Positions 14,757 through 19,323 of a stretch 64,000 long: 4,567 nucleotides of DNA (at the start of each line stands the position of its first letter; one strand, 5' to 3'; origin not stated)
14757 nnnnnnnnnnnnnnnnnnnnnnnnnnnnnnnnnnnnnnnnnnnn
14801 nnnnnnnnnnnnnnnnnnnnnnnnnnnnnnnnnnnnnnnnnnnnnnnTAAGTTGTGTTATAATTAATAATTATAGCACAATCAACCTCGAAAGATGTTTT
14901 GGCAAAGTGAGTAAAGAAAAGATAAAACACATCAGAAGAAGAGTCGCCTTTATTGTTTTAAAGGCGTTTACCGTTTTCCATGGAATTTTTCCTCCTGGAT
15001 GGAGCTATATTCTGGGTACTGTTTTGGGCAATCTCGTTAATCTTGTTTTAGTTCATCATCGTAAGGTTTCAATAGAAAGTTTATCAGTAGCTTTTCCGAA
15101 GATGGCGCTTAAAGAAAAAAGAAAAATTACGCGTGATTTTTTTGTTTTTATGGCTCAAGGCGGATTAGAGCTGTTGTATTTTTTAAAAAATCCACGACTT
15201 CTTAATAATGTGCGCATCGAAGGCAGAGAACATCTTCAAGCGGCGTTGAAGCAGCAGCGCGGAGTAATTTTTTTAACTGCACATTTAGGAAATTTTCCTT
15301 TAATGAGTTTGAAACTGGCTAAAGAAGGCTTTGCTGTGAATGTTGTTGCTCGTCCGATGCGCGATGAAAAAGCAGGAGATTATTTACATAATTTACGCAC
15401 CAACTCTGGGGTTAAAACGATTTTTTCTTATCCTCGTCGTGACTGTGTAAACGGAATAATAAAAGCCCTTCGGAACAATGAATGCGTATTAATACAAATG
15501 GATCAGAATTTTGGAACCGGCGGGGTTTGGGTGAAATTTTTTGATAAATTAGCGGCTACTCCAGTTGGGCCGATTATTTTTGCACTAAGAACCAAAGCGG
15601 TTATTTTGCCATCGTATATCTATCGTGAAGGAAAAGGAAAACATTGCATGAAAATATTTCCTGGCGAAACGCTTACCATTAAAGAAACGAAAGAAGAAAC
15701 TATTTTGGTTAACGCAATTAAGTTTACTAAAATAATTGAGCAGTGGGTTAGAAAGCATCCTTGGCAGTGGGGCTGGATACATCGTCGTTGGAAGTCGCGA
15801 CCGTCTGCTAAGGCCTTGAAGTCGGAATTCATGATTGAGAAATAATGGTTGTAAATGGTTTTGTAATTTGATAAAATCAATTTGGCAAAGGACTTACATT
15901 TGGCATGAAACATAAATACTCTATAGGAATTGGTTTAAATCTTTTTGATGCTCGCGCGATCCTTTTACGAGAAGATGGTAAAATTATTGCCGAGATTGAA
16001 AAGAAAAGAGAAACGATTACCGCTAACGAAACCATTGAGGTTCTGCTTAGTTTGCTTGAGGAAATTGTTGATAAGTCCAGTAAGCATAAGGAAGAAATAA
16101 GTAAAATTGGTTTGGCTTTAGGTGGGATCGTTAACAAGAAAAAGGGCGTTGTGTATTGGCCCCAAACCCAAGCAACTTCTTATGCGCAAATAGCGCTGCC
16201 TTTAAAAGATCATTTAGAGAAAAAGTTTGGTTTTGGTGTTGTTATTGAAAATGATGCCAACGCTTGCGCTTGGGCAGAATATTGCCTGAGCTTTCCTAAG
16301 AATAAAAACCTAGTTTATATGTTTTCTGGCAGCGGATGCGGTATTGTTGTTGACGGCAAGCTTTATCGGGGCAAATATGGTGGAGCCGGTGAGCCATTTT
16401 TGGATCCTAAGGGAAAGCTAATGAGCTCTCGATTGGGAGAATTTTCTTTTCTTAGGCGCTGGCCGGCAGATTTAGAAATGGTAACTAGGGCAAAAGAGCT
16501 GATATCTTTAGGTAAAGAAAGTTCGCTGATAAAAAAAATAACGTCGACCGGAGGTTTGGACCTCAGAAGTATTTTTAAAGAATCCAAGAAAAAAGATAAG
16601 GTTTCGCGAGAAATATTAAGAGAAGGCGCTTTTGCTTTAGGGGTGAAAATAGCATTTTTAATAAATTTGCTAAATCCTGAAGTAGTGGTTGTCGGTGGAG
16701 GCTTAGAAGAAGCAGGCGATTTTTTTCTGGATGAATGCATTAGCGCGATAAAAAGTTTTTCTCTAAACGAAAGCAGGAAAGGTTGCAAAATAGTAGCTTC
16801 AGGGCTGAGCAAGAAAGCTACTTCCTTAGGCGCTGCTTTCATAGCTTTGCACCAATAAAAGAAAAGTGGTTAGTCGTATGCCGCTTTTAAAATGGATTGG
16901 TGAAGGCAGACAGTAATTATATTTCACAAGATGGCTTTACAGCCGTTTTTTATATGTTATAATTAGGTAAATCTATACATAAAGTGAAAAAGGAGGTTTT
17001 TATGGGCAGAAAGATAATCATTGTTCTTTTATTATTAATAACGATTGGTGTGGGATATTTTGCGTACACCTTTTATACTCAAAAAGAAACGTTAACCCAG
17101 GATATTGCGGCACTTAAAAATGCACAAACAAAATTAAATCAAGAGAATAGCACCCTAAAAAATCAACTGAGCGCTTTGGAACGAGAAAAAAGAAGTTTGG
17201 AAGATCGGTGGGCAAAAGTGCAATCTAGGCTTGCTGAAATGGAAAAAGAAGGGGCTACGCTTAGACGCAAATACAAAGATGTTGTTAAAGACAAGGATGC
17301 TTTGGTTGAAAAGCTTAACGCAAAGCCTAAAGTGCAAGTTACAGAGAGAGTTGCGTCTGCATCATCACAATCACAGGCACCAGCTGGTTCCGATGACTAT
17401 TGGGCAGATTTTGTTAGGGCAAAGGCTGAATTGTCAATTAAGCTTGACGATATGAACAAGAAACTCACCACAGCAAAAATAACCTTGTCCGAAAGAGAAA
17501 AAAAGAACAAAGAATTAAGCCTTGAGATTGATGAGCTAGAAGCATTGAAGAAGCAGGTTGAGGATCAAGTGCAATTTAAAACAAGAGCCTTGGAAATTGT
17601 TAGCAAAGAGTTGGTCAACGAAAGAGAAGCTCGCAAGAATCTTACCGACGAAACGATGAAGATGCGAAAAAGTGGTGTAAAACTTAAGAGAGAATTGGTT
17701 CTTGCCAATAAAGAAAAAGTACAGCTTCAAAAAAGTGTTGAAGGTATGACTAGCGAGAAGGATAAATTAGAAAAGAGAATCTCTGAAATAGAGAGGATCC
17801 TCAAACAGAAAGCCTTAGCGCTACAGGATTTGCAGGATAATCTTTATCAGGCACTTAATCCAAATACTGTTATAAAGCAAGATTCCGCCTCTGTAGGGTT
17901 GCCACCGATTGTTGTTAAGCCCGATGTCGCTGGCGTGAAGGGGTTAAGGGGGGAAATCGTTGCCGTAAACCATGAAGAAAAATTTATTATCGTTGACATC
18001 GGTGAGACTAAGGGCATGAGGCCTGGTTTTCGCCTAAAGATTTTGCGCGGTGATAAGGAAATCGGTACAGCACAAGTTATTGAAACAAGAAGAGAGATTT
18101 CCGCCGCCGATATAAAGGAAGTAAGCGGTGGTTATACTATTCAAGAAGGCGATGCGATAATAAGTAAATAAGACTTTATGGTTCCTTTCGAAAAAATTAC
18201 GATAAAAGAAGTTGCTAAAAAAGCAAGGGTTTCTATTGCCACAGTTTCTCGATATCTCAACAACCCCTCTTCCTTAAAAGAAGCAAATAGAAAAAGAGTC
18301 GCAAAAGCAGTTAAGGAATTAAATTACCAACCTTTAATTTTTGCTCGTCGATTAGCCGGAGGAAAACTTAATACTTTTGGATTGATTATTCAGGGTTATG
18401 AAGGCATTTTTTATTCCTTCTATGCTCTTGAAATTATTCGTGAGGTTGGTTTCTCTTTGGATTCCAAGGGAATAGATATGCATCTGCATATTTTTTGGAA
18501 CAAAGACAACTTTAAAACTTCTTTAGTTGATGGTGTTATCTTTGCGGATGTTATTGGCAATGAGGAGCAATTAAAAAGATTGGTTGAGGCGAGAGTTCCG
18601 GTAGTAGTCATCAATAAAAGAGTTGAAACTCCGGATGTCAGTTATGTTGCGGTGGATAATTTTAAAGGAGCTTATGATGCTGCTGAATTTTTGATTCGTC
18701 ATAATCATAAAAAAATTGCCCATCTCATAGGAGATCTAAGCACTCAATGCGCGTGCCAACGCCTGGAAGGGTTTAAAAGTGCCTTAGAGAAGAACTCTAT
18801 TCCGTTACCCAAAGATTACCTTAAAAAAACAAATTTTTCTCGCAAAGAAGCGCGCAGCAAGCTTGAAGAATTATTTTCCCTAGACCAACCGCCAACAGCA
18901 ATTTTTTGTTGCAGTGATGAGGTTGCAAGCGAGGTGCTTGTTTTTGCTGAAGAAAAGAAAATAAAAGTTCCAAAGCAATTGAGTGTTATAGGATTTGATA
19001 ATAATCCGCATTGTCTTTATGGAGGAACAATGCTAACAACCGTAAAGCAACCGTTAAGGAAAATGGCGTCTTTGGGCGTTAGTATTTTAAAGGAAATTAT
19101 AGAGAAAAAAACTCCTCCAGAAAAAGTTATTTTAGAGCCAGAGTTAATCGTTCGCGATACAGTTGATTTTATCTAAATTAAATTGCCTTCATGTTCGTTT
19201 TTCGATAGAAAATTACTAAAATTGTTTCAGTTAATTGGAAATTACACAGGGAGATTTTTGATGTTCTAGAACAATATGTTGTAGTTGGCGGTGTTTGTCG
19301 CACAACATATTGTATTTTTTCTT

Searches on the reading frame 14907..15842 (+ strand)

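Call 49: search_protein_families(library=pfam, proteins=[window:14907-15842:+], max_evalue=0.00001)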
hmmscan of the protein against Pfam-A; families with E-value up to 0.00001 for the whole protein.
window:14907-15842:+ (312 aa): 1 family
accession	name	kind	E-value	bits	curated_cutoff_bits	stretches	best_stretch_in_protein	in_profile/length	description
PF03279.18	Lip_A_acyltrans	-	9.2e-42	143.7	22.3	1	4-296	6-294/295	Bacterial lipid A biosynthesis acyltransferase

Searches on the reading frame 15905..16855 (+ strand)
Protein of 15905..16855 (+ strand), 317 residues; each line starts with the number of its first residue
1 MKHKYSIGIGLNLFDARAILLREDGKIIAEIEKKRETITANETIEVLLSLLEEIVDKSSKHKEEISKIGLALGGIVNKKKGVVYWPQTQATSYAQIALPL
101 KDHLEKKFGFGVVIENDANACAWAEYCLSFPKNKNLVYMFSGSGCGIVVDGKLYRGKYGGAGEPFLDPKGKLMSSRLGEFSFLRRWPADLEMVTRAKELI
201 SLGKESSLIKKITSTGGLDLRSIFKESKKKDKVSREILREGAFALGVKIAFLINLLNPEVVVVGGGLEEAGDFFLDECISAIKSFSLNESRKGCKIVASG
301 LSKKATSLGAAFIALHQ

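Call 49: search_protein_families(library=pfam, proteins=[window:15905-16855:+], max_evalue=0.00001)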
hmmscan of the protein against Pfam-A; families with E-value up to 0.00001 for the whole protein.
window:15905-16855:+ (317 aa): 1 family
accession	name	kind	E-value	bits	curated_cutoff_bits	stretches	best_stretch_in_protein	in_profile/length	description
PF00480.26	ROK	-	7.4e-36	124.6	22.9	2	15-163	10-154/294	ROK family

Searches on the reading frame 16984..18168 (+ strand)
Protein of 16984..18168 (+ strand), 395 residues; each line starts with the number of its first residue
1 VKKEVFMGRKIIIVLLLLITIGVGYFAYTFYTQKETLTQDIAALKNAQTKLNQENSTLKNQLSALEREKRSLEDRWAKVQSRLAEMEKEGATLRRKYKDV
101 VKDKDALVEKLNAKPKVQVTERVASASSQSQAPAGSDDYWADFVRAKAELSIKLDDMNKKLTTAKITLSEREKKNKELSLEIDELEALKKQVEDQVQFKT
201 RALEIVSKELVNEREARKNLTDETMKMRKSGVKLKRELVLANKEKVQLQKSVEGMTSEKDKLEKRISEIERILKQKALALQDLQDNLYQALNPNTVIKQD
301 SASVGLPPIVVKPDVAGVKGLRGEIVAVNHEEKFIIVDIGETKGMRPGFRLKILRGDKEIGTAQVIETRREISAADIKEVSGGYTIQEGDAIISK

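Call 49: search_protein_families(library=pfam, proteins=[window:16984-18168:+], max_evalue=0.00001)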
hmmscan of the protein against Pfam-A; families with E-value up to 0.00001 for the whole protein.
window:16984-18168:+ (395 aa): 2 families
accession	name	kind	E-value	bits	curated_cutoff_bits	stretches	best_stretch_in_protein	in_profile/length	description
PF08614.16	ATG16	-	1e-07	32.8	33.7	0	123-214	73-164/200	Autophagy protein 16 (ATG16)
PF19220.6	Rod_CreS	-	2.7e-06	27.1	100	0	116-289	5-178/359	Crescentin, rod domain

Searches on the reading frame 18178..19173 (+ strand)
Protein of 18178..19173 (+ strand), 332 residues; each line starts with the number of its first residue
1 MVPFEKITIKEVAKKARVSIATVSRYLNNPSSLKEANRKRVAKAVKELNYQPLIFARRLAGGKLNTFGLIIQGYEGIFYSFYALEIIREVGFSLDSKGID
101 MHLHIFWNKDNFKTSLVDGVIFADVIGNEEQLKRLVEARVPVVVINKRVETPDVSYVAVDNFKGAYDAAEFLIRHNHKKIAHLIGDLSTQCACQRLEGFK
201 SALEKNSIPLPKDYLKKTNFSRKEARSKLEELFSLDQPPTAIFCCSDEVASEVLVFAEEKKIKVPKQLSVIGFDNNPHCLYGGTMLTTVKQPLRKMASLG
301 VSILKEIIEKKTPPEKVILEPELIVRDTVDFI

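Call 49: search_protein_families(library=pfam, proteins=[window:18178-19173:+], max_evalue=0.00001)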
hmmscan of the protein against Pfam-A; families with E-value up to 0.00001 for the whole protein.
window:18178-19173:+ (332 aa): 4 families
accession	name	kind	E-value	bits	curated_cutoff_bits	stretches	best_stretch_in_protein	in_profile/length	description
PF13377.12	Peripla_BP_3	-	1.9e-28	100.1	26.5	1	169-329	1-167/167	Periplasmic binding protein-like domain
PF13407.12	Peripla_BP_4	-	7.3e-19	68.8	35.1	1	118-311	57-257/258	Periplasmic binding protein domain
PF00356.27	LacI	-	1.9e-18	66.4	27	1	8-52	1-45/46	Bacterial regulatory proteins, lacI family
PF00532.27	Peripla_BP_1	-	1.3e-16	61.4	22.2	1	112-276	53-226/281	Periplasmic binding proteins and sugar binding domain of LacI family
